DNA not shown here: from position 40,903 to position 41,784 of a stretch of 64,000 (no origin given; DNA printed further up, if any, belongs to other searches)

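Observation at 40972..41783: wHTH-Cas2-like fusion protein flanked by three 28-bp palindromic operator-like repeats, with no CRISPR array or other cas genes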

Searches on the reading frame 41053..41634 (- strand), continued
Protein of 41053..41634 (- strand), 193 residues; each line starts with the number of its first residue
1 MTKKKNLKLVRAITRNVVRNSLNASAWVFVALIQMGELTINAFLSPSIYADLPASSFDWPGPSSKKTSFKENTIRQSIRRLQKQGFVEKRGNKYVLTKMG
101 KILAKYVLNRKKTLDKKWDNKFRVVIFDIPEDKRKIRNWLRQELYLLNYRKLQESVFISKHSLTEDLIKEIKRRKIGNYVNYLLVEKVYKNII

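Call 64: search_protein_families(library=phrogs, proteins=[window:41053-41634:-], max_evalue=1)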
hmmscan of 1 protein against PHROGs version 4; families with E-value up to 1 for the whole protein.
window:41053-41634:- (193 aa): 6 families
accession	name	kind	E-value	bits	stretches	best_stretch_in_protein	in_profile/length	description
phrog_13226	-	unknown function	0.0019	17.8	1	73-156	526-607/726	-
phrog_2440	-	transcription regulation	0.01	16.8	1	69-101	57-92/126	transcriptional regulator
phrog_633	-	transcription regulation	0.014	16.9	1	63-113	22-75/111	transcriptional regulator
phrog_3502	-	unknown function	0.023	15.7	1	65-93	78-107/131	-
phrog_4278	-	unknown function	0.073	13.9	1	71-110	66-110/127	-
phrog_1687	-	transcription regulation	0.11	13.4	1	65-97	24-48/162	MarR family transcrition regulator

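Call 70: find_encoding_contigs(protein=P0021, flank=10000, max_places=1)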
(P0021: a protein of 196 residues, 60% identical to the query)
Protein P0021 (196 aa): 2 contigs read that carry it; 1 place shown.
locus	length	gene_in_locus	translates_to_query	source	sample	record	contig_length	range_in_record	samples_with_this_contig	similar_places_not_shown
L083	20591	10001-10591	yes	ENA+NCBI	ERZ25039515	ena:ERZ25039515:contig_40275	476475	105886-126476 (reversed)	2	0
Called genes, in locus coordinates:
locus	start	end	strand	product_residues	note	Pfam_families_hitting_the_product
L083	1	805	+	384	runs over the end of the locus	PF13205:Big_5, PF03734:YkuD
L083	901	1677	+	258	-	PF13529:Peptidase_C39_2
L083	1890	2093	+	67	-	-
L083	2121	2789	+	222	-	PF03104:DNA_pol_B_exo1, PF13482:RNase_H_2, PF10108:DNA_pol_B_exo2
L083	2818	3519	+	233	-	PF12710:HAD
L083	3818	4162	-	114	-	PF00453:Ribosomal_L20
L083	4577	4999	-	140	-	PF05198:IF3_N, PF00707:IF3_C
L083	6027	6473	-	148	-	PF01668:SmpB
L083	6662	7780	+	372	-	-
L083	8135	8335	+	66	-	-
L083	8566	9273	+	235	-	PF21722:Gly_rich_2 (weak)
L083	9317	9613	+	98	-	-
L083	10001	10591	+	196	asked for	PF20803:PaaX_M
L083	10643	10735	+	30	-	-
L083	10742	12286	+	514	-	PF03485:Arg_tRNA_synt_N, PF00750:tRNA-synt_1d, PF05746:DALR_1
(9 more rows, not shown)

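Call 72: search_protein_representatives(alignment_id=A1)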
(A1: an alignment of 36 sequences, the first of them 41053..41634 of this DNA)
Query: 36 sequences, 197 profile positions. Proteins with E-value up to 0.001 (for the whole library): 4946; up to 1e-10: 2378; up to 1e-30: 23. The best 150 are listed.
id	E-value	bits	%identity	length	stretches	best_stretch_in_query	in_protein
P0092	2.4e-83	295.1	-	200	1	3-197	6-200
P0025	4.2e-81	287.7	-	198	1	3-194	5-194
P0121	8.3e-72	257.4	-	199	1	6-195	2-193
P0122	6.9e-66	238.1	-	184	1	15-195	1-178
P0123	1.9e-60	220.3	-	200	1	7-195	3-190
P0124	3.5e-58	212.9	-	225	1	4-194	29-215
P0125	1.1e-55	204.8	-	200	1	6-195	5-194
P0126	2.1e-55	203.9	-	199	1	7-195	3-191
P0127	1.2e-51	191.6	-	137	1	68-195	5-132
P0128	4.2e-51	189.8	-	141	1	66-195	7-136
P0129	6.4e-51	189.2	-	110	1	89-197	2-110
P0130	3.1e-40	154.3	-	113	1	99-194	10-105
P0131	1.2e-39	152.5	-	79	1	120-197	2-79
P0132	1.1e-38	149.3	-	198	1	5-161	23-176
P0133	5.6e-38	147.0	-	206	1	9-190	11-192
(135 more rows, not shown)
